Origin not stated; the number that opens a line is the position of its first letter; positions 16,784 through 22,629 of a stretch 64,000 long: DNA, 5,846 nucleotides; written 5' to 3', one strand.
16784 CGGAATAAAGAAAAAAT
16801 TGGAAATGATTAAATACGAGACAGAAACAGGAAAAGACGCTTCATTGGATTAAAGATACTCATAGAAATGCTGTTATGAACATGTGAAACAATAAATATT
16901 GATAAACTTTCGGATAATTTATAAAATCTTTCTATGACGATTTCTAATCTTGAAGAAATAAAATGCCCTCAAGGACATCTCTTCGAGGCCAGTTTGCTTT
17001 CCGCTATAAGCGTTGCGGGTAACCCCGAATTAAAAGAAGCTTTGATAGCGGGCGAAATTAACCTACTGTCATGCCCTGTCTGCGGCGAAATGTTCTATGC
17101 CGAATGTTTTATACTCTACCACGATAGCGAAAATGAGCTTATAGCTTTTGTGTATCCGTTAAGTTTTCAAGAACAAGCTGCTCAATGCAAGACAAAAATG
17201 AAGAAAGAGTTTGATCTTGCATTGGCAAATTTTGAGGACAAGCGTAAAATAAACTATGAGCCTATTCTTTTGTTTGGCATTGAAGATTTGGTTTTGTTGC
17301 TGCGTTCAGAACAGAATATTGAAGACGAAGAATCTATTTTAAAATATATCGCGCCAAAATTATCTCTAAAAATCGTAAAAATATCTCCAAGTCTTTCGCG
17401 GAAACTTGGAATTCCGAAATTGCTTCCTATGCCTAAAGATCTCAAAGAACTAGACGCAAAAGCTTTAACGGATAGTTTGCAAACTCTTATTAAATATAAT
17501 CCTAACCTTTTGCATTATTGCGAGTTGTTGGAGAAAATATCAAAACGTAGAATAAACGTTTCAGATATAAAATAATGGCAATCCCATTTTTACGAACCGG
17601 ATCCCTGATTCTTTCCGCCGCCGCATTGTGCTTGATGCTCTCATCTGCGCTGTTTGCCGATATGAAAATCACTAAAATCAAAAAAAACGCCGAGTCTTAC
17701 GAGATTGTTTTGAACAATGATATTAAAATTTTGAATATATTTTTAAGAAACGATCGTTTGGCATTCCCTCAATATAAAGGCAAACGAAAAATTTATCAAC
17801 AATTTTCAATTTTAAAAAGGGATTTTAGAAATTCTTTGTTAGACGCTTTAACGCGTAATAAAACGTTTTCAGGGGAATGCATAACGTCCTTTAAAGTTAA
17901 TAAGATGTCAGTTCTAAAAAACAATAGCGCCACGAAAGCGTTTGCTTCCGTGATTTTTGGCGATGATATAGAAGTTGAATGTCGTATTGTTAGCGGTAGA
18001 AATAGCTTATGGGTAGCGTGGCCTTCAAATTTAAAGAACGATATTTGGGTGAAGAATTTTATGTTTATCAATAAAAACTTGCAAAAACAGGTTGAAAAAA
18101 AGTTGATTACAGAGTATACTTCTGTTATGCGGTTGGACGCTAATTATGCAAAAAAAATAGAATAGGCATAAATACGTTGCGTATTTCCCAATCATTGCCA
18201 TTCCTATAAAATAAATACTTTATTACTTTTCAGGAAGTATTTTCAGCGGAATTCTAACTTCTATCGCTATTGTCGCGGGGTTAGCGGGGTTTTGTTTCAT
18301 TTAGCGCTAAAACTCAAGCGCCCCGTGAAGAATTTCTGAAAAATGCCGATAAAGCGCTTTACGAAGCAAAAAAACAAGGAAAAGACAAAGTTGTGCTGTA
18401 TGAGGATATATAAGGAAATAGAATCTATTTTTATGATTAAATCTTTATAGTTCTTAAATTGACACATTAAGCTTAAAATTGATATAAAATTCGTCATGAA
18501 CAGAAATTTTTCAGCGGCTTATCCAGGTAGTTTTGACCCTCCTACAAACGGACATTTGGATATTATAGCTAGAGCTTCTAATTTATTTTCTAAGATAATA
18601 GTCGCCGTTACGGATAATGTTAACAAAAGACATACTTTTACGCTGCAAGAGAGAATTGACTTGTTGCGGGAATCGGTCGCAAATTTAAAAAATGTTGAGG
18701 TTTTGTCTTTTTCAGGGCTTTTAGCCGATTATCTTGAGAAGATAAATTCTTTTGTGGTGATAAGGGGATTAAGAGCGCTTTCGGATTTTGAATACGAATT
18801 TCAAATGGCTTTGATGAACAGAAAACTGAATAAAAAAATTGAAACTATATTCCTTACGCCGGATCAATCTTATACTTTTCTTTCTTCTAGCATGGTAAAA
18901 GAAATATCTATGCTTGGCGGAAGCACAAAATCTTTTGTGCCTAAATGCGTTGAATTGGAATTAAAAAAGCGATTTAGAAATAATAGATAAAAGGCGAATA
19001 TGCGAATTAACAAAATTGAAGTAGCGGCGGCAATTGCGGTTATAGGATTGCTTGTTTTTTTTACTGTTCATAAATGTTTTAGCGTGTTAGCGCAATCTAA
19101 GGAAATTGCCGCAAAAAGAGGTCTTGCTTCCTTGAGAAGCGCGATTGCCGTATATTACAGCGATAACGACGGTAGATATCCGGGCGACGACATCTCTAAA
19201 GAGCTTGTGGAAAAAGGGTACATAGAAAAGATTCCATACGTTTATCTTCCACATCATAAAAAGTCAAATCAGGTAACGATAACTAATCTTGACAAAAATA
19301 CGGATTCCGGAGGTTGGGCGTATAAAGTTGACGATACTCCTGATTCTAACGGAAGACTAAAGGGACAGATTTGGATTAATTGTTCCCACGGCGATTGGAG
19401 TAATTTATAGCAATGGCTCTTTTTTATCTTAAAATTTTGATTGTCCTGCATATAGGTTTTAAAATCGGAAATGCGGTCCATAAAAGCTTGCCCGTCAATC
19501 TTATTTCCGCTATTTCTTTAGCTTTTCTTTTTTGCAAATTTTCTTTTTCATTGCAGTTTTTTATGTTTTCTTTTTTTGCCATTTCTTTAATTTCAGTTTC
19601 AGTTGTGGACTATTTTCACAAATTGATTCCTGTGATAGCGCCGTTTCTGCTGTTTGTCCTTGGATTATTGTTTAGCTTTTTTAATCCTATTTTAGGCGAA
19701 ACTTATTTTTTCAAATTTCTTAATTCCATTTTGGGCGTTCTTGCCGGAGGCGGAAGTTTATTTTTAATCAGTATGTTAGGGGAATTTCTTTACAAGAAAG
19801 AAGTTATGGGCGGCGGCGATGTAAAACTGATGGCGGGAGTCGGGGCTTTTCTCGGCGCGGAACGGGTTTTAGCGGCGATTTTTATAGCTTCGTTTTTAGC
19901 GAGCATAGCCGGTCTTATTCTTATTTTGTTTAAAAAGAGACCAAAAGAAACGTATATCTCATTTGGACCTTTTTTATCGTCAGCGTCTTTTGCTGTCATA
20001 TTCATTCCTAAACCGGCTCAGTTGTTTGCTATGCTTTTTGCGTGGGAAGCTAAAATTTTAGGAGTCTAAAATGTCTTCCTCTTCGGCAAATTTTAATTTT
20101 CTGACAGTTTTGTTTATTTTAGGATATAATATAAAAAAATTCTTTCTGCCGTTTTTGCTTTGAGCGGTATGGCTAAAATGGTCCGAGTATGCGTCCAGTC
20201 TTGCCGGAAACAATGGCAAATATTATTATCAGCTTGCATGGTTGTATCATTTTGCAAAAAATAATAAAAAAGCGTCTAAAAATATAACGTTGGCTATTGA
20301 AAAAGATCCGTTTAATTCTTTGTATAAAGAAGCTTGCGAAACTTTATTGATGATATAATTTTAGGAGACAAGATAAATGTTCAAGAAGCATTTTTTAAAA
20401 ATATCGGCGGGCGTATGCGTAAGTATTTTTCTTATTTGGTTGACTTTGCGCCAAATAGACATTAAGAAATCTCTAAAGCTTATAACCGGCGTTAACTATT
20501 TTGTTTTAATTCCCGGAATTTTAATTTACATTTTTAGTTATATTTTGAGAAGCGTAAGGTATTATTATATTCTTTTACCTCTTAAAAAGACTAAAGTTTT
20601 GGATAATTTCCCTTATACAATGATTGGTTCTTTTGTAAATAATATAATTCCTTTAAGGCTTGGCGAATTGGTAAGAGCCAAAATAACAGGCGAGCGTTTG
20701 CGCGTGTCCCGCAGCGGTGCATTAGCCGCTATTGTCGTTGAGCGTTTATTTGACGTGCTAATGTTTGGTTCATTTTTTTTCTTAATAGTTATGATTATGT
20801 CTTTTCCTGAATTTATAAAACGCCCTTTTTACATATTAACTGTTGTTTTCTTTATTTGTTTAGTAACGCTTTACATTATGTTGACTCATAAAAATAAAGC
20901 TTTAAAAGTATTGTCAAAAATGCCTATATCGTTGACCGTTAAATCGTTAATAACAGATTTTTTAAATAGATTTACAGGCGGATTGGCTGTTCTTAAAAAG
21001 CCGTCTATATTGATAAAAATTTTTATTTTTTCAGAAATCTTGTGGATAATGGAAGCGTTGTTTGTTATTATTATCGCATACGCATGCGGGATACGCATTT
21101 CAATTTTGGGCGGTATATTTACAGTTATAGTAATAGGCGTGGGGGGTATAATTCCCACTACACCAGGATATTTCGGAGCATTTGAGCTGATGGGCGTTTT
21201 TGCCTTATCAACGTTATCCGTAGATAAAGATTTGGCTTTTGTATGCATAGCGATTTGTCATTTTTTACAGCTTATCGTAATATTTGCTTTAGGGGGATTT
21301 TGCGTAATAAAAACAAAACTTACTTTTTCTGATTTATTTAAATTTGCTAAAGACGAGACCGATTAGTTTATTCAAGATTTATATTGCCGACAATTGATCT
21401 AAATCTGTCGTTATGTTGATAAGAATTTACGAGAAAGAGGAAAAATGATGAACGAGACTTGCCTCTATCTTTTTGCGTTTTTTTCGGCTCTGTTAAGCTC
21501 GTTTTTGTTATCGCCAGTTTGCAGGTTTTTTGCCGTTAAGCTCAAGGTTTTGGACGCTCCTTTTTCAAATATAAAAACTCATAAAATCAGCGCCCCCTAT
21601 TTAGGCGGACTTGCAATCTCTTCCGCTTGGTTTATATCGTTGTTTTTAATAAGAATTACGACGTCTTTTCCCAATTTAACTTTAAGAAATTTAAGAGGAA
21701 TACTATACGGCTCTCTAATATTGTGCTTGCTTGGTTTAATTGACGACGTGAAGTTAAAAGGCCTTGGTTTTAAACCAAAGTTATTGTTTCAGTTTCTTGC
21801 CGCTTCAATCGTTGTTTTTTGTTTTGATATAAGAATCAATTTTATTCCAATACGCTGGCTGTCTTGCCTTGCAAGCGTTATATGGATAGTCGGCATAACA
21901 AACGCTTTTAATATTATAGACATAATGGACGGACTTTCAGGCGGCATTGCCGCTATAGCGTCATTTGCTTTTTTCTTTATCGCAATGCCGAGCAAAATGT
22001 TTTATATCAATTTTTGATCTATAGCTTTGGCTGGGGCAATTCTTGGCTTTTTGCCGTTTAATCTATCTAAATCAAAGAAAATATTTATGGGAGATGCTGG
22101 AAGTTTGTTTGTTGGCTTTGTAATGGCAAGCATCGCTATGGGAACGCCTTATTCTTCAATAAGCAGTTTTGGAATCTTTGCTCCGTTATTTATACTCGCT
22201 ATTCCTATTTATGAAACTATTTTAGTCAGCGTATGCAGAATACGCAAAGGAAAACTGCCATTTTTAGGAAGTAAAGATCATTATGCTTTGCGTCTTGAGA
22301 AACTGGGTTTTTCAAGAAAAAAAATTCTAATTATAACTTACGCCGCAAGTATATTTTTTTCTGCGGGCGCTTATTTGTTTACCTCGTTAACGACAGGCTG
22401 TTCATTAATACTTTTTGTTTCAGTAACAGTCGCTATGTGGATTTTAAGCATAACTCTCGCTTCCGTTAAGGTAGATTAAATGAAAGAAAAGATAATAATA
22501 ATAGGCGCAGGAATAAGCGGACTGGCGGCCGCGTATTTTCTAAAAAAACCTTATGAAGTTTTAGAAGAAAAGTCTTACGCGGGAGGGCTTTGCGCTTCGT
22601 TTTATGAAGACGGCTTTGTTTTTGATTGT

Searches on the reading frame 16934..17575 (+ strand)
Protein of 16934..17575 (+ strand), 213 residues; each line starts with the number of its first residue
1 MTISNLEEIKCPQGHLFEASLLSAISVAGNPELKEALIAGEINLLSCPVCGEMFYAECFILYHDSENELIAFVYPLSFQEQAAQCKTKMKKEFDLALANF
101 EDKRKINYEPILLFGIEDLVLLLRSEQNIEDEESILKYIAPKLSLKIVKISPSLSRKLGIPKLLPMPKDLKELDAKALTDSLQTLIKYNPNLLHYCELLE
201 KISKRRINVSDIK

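Call 3: search_protein_families(library=pfam, proteins=[window:16934-17575:+], max_evalue=0.01)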
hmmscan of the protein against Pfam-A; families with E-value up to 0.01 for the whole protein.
window:16934-17575:+ (213 aa): 1 family
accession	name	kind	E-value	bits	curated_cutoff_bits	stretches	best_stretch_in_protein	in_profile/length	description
PF14353.12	CpXC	-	7.3e-14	52.3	25.4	1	9-91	1-85/121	CpXC protein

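Call 4: search_protein_families(library=padloc, proteins=[window:16934-17575:+], max_evalue=0.01)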
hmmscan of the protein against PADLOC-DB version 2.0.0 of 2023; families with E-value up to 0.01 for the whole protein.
window:16934-17575:+ (213 aa): 0 families

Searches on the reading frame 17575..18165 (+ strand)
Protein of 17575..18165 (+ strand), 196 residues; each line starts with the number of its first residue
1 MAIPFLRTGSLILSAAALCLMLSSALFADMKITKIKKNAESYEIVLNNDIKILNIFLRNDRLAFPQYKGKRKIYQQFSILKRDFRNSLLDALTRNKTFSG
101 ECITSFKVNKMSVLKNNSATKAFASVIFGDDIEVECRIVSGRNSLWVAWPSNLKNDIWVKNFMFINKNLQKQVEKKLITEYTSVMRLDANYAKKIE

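Call 3: search_protein_families(library=pfam, proteins=[window:17575-18165:+], max_evalue=0.01)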
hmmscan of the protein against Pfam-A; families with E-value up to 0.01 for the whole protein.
window:17575-18165:+ (196 aa): 1 family
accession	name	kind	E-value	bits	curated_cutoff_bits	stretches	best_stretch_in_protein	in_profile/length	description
PF04026.17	SpoVG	-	8.5e-09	35.9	29.6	1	103-182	3-81/82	SpoVG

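Call 4: search_protein_families(library=padloc, proteins=[window:17575-18165:+], max_evalue=0.01)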
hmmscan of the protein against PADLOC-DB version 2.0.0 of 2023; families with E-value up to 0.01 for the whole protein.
window:17575-18165:+ (196 aa): 0 families

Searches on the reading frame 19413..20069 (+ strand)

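Call 90: search_protein_families(library=pfam, proteins=[window:19413-20069:+], max_evalue=0.001)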
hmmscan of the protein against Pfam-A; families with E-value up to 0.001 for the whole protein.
window:19413-20069:+ (218 aa): 1 family
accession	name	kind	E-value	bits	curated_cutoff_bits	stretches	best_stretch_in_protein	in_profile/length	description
PF01478.23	Peptidase_A24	-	4.8e-18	65.9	26.5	1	54-167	2-103/104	Type IV leader peptidase family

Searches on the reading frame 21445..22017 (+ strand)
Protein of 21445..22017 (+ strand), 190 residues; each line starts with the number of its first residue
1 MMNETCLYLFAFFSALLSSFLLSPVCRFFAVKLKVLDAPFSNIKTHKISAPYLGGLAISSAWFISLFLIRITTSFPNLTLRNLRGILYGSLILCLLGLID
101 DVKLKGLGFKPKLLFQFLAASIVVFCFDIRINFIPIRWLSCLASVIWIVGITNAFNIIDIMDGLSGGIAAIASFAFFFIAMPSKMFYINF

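Call 90: search_protein_families(library=pfam, proteins=[window:21445-22017:+], max_evalue=0.001)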
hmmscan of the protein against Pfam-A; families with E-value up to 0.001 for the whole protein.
window:21445-22017:+ (190 aa): 1 family
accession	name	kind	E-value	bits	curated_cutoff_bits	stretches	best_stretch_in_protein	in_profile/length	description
PF00953.26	Glycos_transf_4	-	4.4e-17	63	27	1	85-182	3-108/160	Glycosyl transferase family 4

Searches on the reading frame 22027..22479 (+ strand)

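Call 90: search_protein_families(library=pfam, proteins=[window:22027-22479:+], max_evalue=0.001)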
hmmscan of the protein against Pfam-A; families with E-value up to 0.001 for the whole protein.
window:22027-22479:+ (150 aa): 1 family
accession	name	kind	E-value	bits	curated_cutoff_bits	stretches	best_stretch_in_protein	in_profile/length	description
PF00953.26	Glycos_transf_4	-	4e-10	40.3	27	1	1-38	121-157/160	Glycosyl transferase family 4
